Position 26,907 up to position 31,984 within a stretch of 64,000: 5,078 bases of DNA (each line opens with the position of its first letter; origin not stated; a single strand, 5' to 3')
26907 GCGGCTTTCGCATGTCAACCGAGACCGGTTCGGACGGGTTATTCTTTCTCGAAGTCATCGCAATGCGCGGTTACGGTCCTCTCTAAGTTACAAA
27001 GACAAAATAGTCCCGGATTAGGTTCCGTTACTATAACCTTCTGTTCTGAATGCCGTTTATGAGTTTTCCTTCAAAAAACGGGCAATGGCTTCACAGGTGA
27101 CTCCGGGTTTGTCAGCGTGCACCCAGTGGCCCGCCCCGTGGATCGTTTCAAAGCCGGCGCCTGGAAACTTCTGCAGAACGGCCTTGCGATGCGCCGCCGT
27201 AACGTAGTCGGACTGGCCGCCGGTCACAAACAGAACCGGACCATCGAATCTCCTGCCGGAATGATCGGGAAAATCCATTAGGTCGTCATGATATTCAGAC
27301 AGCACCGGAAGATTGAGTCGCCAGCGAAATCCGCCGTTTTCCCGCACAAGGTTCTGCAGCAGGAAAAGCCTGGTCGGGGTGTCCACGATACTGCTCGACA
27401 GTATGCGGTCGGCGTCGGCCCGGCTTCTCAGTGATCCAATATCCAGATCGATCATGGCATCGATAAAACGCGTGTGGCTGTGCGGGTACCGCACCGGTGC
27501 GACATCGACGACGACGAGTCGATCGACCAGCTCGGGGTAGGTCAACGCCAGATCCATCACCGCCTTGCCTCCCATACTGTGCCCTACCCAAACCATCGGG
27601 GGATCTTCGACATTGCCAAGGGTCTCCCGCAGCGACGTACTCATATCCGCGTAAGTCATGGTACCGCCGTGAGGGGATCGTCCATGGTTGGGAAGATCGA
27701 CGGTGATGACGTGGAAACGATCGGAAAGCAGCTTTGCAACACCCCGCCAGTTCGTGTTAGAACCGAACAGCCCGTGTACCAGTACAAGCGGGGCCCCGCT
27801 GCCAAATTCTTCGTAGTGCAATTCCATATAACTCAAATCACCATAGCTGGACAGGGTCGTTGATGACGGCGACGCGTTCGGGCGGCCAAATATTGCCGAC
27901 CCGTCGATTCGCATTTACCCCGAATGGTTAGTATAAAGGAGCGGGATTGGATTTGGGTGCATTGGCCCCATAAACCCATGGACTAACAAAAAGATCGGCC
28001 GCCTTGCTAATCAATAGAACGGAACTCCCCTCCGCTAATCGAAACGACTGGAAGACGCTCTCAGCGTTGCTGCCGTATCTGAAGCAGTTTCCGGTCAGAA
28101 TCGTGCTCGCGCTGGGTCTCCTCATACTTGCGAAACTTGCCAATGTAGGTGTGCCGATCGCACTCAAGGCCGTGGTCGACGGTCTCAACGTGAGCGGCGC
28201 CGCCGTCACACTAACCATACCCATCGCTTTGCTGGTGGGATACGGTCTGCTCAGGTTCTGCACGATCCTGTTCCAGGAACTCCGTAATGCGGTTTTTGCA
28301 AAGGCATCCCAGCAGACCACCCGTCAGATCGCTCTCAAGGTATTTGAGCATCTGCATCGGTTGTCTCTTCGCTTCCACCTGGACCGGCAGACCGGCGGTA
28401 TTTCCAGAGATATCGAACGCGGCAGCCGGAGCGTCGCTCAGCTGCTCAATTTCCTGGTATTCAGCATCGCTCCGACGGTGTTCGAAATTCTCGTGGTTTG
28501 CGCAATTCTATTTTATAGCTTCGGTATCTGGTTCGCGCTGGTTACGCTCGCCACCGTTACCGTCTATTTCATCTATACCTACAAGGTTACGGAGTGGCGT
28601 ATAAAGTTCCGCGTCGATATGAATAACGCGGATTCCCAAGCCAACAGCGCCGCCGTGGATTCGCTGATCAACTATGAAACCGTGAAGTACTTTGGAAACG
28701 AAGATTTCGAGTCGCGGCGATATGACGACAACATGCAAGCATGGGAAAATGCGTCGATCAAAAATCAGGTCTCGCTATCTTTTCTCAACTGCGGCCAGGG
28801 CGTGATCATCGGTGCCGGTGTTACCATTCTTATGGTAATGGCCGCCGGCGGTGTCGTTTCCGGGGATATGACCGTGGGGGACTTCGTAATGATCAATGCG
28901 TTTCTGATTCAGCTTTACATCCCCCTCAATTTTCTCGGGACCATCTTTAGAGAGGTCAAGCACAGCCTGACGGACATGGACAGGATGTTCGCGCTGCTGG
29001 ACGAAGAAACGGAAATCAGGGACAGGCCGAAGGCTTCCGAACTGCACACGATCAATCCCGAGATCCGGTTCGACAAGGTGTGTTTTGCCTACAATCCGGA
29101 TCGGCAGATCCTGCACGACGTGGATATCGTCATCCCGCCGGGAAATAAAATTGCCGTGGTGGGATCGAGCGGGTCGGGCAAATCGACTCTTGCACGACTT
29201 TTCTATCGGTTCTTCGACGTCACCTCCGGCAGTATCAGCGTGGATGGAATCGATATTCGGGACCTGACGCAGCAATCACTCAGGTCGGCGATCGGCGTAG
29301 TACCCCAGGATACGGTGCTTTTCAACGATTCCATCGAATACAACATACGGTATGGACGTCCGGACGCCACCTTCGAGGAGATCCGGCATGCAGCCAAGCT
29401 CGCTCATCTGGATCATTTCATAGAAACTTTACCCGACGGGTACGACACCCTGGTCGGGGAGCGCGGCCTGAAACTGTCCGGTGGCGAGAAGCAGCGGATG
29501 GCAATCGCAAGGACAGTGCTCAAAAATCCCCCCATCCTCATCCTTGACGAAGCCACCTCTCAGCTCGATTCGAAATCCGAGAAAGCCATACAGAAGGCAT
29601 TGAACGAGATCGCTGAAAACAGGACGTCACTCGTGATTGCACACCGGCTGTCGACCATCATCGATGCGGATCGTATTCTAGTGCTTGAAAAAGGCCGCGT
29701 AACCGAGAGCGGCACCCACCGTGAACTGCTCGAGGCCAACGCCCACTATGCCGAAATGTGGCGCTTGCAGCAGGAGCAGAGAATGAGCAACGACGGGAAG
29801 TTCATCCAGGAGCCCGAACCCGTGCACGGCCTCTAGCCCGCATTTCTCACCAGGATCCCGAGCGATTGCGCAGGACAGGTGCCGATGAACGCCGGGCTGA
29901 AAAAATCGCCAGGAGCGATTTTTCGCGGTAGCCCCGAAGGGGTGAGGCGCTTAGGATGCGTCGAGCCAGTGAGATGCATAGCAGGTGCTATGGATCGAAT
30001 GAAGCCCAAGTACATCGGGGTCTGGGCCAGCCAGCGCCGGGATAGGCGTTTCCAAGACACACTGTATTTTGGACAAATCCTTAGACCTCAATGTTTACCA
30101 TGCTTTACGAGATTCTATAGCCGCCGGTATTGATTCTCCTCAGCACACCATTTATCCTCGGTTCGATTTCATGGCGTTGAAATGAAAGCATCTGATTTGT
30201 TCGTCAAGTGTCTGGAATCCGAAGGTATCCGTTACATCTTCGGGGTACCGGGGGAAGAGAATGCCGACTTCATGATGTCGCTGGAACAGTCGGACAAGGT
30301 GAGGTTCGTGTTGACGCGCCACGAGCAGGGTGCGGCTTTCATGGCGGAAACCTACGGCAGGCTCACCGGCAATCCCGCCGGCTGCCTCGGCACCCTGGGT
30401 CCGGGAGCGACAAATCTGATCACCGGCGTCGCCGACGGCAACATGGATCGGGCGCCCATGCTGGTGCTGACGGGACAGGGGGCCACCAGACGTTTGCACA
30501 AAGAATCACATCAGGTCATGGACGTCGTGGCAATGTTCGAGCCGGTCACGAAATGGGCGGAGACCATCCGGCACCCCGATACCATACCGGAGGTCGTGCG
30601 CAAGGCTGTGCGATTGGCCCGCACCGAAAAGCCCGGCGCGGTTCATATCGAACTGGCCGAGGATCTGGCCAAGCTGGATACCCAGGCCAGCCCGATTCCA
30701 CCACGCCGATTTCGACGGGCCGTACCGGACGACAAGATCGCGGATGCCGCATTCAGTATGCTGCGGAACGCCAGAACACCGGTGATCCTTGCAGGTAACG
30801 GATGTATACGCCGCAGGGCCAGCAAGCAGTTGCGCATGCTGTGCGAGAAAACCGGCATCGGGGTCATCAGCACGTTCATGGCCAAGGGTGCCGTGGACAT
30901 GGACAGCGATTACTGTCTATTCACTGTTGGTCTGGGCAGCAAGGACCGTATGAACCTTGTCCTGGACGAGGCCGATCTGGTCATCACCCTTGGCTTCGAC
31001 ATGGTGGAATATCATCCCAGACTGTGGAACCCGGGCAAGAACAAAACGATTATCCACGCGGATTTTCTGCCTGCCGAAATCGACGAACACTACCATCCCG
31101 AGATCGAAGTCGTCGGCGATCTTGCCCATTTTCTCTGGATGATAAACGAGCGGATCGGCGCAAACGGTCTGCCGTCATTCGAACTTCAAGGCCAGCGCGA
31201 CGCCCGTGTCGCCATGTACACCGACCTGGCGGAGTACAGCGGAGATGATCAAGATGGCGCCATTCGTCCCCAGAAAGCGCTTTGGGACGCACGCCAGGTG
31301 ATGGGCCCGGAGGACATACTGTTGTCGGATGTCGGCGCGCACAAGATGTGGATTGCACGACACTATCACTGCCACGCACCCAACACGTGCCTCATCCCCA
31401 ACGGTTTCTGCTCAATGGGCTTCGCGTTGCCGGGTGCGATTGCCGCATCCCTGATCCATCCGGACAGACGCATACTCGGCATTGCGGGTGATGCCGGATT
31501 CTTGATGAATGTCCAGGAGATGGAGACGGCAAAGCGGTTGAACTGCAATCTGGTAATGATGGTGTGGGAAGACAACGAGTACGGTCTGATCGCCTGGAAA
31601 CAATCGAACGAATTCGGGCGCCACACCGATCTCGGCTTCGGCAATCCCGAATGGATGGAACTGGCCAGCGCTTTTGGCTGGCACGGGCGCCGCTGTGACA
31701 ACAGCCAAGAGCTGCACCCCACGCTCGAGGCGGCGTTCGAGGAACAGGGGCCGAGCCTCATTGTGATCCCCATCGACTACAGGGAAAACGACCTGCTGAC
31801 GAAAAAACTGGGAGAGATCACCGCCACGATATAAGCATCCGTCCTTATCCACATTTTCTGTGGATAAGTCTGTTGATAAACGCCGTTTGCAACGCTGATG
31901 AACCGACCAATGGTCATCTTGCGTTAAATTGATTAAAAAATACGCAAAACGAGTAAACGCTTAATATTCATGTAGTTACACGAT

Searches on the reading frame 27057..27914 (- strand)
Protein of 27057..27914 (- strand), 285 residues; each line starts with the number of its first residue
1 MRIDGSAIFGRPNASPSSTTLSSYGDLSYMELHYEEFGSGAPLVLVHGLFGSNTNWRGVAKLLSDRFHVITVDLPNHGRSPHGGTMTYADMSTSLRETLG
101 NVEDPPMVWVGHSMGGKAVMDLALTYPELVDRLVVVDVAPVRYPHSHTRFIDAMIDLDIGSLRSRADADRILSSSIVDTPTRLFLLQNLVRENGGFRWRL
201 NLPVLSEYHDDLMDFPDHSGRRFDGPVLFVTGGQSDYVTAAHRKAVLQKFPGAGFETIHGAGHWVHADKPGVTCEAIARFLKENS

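Call 9: search_protein_families(library=pfam, proteins=[window:27057-27914:-], max_evalue=0.001)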
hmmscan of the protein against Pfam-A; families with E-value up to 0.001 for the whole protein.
window:27057-27914:- (285 aa): 5 families
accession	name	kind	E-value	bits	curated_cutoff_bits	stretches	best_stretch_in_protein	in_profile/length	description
PF00561.26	Abhydrolase_1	-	2.9e-25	89.8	25.8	1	42-148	2-110/245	alpha/beta hydrolase fold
PF12697.13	Abhydrolase_6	-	1.9e-24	87.9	26.3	1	43-275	1-216/217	Alpha/beta hydrolase family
PF12146.15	Hydrolase_4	-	1.7e-10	41.1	27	1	43-269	7-238/239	Serine aminopeptidase, S33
PF07819.20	PGAP1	-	1.9e-07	31.5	24.3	1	39-145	3-133/233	PGAP1-like alpha/beta domain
PF00975.26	Thioesterase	-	0.00048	20.8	26.4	1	42-137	2-101/226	Thioesterase domain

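Call 37: search_protein_families(library=ncbifam, proteins=[window:27057-27914:-], max_evalue=0.00001)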
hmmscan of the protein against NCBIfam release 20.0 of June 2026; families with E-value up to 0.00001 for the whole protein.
window:27057-27914:- (285 aa): 20 families
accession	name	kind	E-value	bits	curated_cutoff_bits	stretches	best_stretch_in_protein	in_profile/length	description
NF007954.0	PRK10673.1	equivalog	6.7e-55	186.1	399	1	39-283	15-254/255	esterase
NF011457.0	PRK14875.1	equivalog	1.7e-22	79.9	307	1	25-139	115-232/372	acetoin dehydrogenase dihydrolipoyllysine-residue acetyltransferase subunit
TIGR03695.1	menH_SHCHC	equivalog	5e-22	78.5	208.55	1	41-137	3-103/252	2-succinyl-6-hydroxy-2,4-cyclohexadiene-1-carboxylate synthase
NF051488.1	bifunc_PcaDC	exception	4e-21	75.6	390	1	38-140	8-113/375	bifunctional 3-oxoadipate enol-lactonase/4-carboxymuconolactone decarboxylase PcaDC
NF008340.0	PRK11126.1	equivalog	2.7e-19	69.4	261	1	41-125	15-98/255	2-succinyl-6-hydroxy-2,4-cyclohexadiene-1-carboxylate synthase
NF051487.1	bifunc_PcaCD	exception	3.5e-18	65.9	430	1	39-149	171-281/413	bifunctional 4-carboxymuconolactone decarboxylase/3-oxoadipate enol-lactonase PcaCD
TIGR02427.1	protocat_pcaD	equivalog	4.5e-18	65.5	255.85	1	32-139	2-113/251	3-oxoadipate enol-lactonase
TIGR03056.1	bchO_mg_che_rel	equivalog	2.6e-17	62.7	172.55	1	36-135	22-125/278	alpha/beta fold hydrolase BchO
NF050089.1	i_nPHAscl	equivalog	1.6e-15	57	300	1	32-143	9-123/288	intracellular short-chain-length polyhydroxyalkanoate depolymerase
TIGR01738.1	bioH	equivalog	1.7e-15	57.3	206.95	1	41-140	5-100/245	pimeloyl-ACP methyl ester esterase BioH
NF007674.0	PRK10349.1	equivalog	4.9e-14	52.6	449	1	38-141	10-110/256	pimeloyl-ACP methyl ester esterase BioH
TIGR03611.1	RutD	equivalog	1.2e-13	51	238.5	1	31-147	4-122/258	pyrimidine utilization protein D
NF002938.0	PRK03592.1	equivalog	1.2e-11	44.5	241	1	30-142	20-135/298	haloalkane dehalogenase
NF045632.1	hydroxlase_HsaD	equivalog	1.9e-11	43.5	400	1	21-136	13-135/290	4,5:9,10-diseco-3-hydroxy-5,9,17-trioxoandrosta-1(10),2-diene-4-oate hydrolase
NF004514.1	PRK05855.1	equivalog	2.4e-08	33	455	0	40-82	22-64/578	SDR family oxidoreductase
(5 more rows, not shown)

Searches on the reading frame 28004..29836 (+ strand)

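Call 9: search_protein_families(library=pfam, proteins=[window:28004-29836:+], max_evalue=0.001)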
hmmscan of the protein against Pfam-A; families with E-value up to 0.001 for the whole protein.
window:28004-29836:+ (610 aa): 3 families
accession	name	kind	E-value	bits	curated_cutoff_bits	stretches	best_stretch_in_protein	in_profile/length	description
PF00664.28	ABC_membrane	-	4.1e-43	148.5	28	1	34-305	2-271/274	ABC transporter transmembrane region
PF00005.33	ABC_tran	-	6.5e-32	111.4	25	1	370-519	1-137/137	ABC transporter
PF02463.25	SMC_N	-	1.1e-07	32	40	1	472-562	135-212/220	RecF/RecN/SMC N terminal domain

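Call 37: search_protein_families(library=ncbifam, proteins=[window:28004-29836:+], max_evalue=0.00001)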
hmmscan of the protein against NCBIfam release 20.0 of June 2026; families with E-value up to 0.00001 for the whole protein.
window:28004-29836:+ (610 aa): 186 families (the best 25 are shown)
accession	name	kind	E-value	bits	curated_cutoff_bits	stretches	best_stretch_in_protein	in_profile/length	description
TIGR02203.1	MsbA_lipidA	equivalog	6.2e-127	424.5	602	1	21-591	4-571/572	lipid A export permease/ATP-binding protein MsbA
TIGR02204.1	MsbA_rel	hypoth_equivalog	4.8e-120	401.9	780.4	1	17-589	4-575/576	ABC transporter, permease/ATP-binding protein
NF010178.0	PRK13657.1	equivalog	6.6e-115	384.8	733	1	32-590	21-571/588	glucan ABC transporter ATP-binding protein/ permease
TIGR01846.1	type_I_sec_HlyB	subfamily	2.3e-114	383.2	725.55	1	25-590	137-693/694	type I secretion system permease/ATPase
NF052233.1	CphA_assoc_ABC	equivalog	2.4e-111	373.4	880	1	55-596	208-750/766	cyanophycin metabolism-associated ABC transporter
NF045513.1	HepA_fam_ABC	equivalog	1.8e-109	366.9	725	1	86-590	107-607/610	heterocyst formation ABC transporter subunit HepA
NF008381.0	PRK11176.1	equivalog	2.8e-107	359.5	867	1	12-591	6-581/582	lipid A ABC transporter ATP-binding protein/permease MsbA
TIGR00958.1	3a01208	subfamily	3.2e-103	346.3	874.6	1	12-585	142-710/711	antigen peptide transporter 2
TIGR03796.1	NHLM_micro_ABC1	equivalog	3.2e-95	319.8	853.3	1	18-585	141-708/710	NHLP family bacteriocin export ABC transporter peptidase/permease/ATPase subunit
TIGR03375.1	type_I_sec_LssB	subfamily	2.5e-90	303.7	693.1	1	74-580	189-693/696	type I secretion system permease/ATPase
TIGR01193.1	bacteriocin_ABC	subfamily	2.8e-84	284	523.85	1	13-586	138-706/708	peptide cleavage/export ABC transporter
TIGR01192.1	chvA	subfamily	7.4e-84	282.4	585.4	1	21-587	9-568/585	glucan export ABC transporter ATP-binding protein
TIGR03797.1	NHLM_micro_ABC2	equivalog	7.8e-83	279.1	709.4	1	35-589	140-685/686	NHLP bacteriocin export ABC transporter permease/ATPase subunit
NF008056.1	PRK10790.1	equivalog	1.9e-81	274.3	746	1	13-592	5-578/584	SmdB family multidrug efflux ABC transporter permease/ATP-binding protein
NF008055.0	PRK10789.1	equivalog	6.3e-80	269.3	845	1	25-599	10-581/590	SmdA family multidrug ABC transporter permease/ATP-binding protein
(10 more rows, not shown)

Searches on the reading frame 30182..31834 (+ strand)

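Call 9: search_protein_families(library=pfam, proteins=[window:30182-31834:+], max_evalue=0.001)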
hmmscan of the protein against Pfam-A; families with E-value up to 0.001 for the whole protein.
window:30182-31834:+ (550 aa): 3 families
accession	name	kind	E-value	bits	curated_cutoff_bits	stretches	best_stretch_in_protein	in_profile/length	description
PF02775.26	TPP_enzyme_C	-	1.4e-38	132.5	21.9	1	383-529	1-151/151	Thiamine pyrophosphate enzyme, C-terminal TPP binding domain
PF02776.23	TPP_enzyme_N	-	1.2e-36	125.5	26.8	1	1-118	1-119/119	Thiamine pyrophosphate enzyme, N-terminal TPP binding domain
PF00205.28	TPP_enzyme_M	-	7.6e-31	107.1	30.4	1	188-319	2-135/137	Thiamine pyrophosphate enzyme, central domain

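Call 37: search_protein_families(library=ncbifam, proteins=[window:30182-31834:+], max_evalue=0.00001)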
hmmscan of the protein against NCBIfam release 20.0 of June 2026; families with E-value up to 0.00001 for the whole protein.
window:30182-31834:+ (550 aa): 53 families (the best 25 are shown)
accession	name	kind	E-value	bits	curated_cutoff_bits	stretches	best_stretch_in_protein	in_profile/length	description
NF006187.0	PRK08322.1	equivalog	1.3e-211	703.8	509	1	1-548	2-546/548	acetolactate synthase large subunit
NF006378.0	PRK08617.1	equivalog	1.2e-139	466.2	510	1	2-543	9-550/556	acetolactate synthase AlsS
TIGR02418.1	acolac_catab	equivalog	9.4e-130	433.6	551.1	1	4-540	2-538/539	acetolactate synthase AlsS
TIGR00118.1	acolac_lg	equivalog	8.2e-106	354.7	538.35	1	1-536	1-539/557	biosynthetic-type acetolactate synthase large subunit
NF006052.0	PRK08199.1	subfamily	9.9e-101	337.7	539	1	3-535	10-541/559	thiamine pyrophosphate protein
NF004919.0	PRK06276.1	equivalog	1.5e-100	337.2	866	1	1-535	1-542/582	acetolactate synthase large subunit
NF006524.0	PRK08978.1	equivalog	1.5e-96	323.9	738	1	1-536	1-529/548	acetolactate synthase 2 catalytic subunit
NF006016.1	PRK08155.1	equivalog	3.1e-91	306.5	870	1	3-536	5-537/554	acetolactate synthase large subunit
NF005860.0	PRK07789.1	equivalog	1.7e-88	297.5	881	1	3-521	36-567/615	acetolactate synthase large subunit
NF005651.0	PRK07418.1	subfamily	1.6e-87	294.1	942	1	5-536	23-564/617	acetolactate synthase large subunit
NF004710.0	PRK06048.1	equivalog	1.4e-86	291.2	976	1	1-536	8-542/561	acetolactate synthase large subunit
NF006319.0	PRK08527.1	equivalog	1.1e-85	288.2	905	1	1-538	4-545/565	acetolactate synthase large subunit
NF005824.0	PRK07710.1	equivalog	1.4e-85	287.7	976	1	2-535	18-552/573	acetolactate synthase large subunit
NF006377.0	PRK08611.1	equivalog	8.6e-85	285.4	742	1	2-541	5-539/576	pyruvate oxidase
NF005058.0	PRK06466.1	equivalog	3.2e-81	273.5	951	1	3-522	6-537/574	acetolactate synthase 3 large subunit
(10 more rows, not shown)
